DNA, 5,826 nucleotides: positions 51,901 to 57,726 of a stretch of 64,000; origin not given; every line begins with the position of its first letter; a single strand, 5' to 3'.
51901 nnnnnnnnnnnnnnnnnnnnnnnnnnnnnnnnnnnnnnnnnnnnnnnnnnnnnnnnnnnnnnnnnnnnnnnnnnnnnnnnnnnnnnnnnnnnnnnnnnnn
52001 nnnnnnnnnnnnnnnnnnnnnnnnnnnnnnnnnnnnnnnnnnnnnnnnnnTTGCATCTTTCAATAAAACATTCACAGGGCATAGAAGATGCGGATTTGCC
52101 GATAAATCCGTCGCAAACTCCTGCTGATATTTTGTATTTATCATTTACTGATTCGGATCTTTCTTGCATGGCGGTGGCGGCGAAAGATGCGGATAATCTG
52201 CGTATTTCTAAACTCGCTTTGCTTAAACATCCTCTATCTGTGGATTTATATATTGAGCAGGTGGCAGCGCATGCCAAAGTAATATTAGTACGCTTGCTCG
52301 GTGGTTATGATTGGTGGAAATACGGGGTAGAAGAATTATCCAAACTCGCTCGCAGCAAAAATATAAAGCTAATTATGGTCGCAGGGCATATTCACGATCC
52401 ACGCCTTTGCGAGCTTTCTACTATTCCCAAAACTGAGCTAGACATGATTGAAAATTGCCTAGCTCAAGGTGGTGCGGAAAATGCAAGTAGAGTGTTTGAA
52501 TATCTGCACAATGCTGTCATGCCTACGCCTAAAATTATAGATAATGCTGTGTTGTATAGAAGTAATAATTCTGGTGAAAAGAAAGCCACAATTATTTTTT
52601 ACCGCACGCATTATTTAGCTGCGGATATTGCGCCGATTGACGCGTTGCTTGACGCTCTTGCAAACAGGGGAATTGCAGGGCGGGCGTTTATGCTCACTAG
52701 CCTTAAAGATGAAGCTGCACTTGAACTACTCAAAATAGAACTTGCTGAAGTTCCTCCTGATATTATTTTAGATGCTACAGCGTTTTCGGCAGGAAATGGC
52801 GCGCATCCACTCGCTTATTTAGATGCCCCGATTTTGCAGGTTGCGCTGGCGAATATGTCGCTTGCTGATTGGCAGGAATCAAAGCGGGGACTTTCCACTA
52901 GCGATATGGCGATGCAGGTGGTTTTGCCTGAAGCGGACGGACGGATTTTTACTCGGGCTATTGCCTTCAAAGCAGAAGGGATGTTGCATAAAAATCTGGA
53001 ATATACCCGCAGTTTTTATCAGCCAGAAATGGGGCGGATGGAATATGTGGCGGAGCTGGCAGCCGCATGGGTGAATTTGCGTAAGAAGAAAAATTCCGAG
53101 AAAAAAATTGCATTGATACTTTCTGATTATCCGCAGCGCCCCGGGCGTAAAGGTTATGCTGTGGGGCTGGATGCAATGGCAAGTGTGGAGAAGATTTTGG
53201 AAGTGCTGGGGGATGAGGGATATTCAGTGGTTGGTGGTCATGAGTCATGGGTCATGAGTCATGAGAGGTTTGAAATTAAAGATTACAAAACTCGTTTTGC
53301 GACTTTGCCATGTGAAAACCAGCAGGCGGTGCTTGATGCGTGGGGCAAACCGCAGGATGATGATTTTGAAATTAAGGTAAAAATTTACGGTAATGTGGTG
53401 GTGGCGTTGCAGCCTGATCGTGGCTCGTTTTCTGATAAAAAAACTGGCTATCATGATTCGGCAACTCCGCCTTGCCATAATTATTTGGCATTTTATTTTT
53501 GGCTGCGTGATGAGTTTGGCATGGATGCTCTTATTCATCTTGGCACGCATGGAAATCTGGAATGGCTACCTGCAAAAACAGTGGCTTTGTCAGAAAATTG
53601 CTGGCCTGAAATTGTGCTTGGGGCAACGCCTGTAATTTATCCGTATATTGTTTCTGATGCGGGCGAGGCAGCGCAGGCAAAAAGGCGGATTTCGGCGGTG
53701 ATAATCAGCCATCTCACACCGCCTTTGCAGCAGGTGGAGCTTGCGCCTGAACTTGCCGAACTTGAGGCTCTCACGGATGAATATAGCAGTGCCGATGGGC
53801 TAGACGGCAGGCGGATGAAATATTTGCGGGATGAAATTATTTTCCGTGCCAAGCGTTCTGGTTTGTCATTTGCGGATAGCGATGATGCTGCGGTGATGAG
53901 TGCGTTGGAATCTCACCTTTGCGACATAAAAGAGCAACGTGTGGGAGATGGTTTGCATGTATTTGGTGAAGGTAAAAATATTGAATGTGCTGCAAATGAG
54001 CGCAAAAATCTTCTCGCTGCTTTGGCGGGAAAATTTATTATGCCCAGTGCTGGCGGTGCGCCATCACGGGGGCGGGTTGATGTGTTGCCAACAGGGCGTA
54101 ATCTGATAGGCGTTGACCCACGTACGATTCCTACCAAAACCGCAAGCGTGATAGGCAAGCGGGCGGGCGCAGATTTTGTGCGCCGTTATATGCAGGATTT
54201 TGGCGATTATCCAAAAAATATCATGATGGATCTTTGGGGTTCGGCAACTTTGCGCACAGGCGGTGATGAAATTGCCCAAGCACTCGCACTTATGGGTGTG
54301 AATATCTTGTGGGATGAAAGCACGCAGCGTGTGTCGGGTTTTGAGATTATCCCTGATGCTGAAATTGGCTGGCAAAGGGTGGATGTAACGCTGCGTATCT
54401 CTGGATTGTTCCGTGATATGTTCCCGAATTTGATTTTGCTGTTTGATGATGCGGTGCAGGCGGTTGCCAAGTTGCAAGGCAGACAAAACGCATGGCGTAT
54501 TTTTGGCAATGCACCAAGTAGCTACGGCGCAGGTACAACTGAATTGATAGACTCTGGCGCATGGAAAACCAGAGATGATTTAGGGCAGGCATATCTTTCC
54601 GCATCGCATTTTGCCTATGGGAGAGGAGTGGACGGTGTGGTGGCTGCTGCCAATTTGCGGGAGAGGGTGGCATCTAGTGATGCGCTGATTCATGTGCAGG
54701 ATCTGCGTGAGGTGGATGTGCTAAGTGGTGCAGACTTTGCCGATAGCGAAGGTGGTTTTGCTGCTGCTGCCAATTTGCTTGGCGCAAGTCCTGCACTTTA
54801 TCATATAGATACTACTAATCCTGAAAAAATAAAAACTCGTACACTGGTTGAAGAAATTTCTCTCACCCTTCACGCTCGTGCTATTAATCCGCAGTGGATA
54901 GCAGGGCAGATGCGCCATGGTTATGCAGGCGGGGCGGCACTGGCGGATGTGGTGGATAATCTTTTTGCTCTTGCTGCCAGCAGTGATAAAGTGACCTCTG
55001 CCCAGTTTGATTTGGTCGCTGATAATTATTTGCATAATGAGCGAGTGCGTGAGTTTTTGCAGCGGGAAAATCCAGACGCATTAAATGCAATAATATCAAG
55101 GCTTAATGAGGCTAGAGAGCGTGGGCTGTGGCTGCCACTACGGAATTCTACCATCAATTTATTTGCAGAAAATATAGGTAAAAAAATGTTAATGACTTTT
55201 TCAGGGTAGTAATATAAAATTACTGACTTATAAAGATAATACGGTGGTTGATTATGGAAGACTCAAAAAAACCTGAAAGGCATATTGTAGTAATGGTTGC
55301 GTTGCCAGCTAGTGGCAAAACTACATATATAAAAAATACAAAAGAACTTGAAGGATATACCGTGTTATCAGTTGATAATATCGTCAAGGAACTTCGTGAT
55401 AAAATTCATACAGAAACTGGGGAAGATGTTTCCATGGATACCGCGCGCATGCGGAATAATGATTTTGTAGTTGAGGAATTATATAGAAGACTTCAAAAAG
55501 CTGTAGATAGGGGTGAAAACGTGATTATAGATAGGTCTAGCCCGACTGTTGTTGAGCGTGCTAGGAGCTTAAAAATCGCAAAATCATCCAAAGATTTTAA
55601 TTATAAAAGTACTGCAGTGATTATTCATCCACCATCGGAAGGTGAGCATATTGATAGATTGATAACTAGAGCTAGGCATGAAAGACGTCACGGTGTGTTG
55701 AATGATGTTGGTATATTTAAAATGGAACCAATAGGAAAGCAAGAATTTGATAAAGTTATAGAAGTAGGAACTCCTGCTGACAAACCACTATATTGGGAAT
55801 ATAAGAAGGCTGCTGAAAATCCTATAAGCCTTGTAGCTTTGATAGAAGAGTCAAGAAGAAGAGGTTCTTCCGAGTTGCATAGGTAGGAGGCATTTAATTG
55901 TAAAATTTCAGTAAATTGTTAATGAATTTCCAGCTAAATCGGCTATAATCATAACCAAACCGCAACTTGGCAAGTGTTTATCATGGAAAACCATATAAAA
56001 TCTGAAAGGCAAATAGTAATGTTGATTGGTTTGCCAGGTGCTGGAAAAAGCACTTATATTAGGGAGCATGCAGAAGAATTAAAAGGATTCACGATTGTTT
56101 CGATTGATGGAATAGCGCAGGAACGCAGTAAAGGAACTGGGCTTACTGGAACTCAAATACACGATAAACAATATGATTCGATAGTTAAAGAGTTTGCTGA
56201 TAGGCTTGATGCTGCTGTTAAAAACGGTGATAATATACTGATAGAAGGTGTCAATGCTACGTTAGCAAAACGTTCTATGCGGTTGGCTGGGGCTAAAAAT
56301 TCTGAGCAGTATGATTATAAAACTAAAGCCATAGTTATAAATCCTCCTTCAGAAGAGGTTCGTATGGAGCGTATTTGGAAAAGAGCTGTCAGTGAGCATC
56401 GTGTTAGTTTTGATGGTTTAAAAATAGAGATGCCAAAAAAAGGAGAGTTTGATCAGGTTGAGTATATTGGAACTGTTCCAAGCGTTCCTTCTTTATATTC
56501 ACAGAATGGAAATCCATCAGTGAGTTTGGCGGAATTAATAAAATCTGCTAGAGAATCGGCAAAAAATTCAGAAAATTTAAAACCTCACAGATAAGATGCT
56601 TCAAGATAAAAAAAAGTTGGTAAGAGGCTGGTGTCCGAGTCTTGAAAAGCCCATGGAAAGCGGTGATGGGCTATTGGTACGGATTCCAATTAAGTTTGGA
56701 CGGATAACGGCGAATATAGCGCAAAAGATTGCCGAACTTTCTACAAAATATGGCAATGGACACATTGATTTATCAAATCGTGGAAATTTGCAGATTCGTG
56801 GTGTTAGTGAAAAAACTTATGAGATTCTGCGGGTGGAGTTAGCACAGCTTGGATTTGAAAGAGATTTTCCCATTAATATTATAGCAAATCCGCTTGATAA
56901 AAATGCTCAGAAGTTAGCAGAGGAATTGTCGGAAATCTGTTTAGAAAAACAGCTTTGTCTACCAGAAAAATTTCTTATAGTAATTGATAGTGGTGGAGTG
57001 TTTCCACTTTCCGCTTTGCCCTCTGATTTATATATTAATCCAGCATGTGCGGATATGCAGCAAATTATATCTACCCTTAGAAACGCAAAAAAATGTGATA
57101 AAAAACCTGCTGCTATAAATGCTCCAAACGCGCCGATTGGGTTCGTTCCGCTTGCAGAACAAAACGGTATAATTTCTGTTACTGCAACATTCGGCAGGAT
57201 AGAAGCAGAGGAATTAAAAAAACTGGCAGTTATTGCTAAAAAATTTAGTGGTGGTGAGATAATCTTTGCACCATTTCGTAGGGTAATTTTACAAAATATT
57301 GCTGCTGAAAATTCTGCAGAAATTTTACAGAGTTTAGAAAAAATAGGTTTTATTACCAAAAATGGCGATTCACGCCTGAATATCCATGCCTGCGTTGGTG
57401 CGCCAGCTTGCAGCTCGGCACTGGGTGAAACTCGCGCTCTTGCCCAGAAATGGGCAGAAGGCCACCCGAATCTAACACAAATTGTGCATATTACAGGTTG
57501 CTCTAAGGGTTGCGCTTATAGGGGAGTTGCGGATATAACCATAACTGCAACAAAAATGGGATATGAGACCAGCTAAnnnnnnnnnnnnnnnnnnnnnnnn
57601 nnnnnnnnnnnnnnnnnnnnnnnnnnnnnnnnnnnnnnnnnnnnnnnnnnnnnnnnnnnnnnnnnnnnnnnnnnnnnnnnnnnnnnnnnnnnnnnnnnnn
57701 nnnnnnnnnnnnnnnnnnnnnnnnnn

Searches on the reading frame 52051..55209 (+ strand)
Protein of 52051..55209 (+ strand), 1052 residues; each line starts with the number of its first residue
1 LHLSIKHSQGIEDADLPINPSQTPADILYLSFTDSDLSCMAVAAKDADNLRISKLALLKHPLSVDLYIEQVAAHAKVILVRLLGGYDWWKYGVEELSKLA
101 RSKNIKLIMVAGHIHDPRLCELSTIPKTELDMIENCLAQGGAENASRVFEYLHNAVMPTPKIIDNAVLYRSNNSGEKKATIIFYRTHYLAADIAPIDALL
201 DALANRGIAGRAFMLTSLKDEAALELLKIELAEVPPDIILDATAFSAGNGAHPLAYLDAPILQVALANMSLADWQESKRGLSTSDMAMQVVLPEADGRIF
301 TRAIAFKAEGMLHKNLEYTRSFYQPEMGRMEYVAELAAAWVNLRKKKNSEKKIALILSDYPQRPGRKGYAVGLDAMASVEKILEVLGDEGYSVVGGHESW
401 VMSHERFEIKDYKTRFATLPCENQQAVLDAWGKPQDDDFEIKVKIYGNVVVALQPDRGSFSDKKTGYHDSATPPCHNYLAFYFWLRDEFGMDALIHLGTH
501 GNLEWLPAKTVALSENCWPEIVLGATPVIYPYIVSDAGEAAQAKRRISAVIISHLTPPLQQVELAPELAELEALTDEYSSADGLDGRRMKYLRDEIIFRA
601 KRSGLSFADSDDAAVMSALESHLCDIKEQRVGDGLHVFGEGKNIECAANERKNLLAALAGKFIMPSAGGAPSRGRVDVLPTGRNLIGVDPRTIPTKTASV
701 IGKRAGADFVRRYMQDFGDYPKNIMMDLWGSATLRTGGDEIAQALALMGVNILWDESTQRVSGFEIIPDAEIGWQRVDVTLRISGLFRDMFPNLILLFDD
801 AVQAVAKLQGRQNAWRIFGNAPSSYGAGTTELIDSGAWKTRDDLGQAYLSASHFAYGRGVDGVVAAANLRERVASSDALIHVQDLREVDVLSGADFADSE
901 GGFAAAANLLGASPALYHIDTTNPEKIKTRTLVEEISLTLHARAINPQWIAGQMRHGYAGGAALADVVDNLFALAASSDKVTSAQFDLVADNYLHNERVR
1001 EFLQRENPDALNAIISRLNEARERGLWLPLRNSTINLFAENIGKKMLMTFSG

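Call 25: search_protein_families(library=pfam, proteins=[window:52051-55209:+], max_evalue=0.001)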
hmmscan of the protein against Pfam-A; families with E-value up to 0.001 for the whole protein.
window:52051-55209:+ (1052 aa): 1 family
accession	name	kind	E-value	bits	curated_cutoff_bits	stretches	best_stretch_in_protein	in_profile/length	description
PF02514.21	CobN-Mg_chel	-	1.5e-271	904.3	24.5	2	137-641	4-584/1090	CobN/Magnesium Chelatase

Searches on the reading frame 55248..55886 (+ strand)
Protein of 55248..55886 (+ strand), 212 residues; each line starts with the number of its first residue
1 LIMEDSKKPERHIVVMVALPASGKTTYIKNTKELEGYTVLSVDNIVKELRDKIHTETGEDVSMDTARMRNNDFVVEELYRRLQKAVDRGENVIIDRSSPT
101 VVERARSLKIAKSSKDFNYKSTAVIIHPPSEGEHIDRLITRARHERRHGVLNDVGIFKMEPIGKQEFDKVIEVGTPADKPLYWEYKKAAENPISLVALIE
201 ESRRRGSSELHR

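Call 25: search_protein_families(library=pfam, proteins=[window:55248-55886:+], max_evalue=0.001)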
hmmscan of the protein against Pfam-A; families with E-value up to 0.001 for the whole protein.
window:55248-55886:+ (212 aa): 2 families
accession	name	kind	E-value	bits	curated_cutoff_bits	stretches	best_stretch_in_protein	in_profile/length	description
PF13671.12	AAA_33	-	2.8e-14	54.1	27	1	14-146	2-123/143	AAA domain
PF13207.12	AAA_17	-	2.2e-05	25.2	27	1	19-146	3-127/136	AAA domain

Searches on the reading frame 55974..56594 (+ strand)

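Call 25: search_protein_families(library=pfam, proteins=[window:55974-56594:+], max_evalue=0.001)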
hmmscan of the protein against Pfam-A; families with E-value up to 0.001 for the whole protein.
window:55974-56594:+ (206 aa): 4 families
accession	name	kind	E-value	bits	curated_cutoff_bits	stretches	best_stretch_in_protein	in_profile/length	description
PF13671.12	AAA_33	-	1.8e-13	51.5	27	1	15-141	2-122/143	AAA domain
PF13207.12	AAA_17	-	1.3e-07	32.4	27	1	18-138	1-123/136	AAA domain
PF13238.12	AAA_18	-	4.4e-07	30.9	29.4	1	15-144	1-118/128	AAA domain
PF13401.12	AAA_22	-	0.00089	20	27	0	10-45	3-40/130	AAA domain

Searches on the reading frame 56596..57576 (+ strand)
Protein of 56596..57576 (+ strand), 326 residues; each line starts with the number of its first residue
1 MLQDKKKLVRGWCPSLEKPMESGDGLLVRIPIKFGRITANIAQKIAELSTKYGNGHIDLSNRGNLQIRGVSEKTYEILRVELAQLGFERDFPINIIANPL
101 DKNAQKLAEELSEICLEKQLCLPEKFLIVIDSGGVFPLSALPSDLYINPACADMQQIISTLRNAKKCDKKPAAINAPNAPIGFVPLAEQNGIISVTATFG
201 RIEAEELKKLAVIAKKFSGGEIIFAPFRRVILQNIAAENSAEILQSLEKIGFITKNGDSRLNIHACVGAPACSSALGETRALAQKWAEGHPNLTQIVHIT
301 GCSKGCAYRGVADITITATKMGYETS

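Call 25: search_protein_families(library=pfam, proteins=[window:56596-57576:+], max_evalue=0.001)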
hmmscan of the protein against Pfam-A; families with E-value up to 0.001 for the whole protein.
window:56596-57576:+ (326 aa): 1 family
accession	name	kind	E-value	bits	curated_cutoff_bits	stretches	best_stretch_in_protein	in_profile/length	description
PF03460.22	NIR_SIR_ferr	-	3.8e-24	84.7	24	2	19-75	2-59/69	Nitrite/Sulfite reductase ferredoxin-like half domain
